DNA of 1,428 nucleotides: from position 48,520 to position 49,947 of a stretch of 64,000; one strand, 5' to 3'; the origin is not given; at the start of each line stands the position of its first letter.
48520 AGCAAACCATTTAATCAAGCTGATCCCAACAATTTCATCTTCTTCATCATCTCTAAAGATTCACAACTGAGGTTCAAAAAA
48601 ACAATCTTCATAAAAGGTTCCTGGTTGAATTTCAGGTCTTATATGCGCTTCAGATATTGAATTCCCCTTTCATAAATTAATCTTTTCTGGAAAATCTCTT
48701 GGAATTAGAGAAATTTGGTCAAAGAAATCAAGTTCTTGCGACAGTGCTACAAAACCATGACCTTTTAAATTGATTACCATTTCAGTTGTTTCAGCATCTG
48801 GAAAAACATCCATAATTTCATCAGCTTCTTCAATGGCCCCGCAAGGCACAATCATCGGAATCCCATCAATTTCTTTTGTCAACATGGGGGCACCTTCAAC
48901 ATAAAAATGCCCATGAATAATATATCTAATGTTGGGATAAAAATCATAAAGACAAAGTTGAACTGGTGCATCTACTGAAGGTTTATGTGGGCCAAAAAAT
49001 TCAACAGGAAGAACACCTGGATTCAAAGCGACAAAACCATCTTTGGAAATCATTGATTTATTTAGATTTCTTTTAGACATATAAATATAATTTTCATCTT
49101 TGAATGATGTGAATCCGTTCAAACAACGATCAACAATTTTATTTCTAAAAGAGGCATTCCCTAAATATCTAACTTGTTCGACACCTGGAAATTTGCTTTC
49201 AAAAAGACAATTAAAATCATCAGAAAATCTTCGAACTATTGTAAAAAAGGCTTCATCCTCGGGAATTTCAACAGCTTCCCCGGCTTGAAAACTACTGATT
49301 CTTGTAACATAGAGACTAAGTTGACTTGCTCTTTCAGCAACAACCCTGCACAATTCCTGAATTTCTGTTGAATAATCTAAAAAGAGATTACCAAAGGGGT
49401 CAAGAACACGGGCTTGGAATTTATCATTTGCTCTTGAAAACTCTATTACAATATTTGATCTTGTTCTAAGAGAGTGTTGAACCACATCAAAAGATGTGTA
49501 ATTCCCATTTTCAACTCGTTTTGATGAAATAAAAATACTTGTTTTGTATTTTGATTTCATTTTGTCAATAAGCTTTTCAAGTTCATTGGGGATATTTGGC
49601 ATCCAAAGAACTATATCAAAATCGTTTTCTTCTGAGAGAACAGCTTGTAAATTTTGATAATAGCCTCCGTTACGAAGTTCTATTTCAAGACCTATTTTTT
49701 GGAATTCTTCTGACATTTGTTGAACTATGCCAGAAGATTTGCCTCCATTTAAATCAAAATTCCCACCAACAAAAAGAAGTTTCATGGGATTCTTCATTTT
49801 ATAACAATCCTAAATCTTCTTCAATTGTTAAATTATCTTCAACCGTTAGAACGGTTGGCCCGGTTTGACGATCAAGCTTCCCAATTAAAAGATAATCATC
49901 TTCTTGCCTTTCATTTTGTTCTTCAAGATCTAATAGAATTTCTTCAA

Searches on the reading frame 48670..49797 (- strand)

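Call 11: search_protein_families(library=pfam, proteins=[window:48670-49797:-], max_evalue=0.01)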
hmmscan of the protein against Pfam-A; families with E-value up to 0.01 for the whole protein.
window:48670-49797:- (375 aa): 1 family
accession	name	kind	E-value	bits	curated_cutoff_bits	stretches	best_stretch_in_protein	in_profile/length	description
PF00596.27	Aldolase_II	-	0.00014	22.3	22.2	1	216-318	10-112/183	Class II Aldolase and Adducin N-terminal domain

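Call 12: search_protein_families(library=phrogs, proteins=[window:48670-49797:-], max_evalue=0.001)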
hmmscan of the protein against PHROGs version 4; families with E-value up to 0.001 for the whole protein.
window:48670-49797:- (375 aa): 0 families
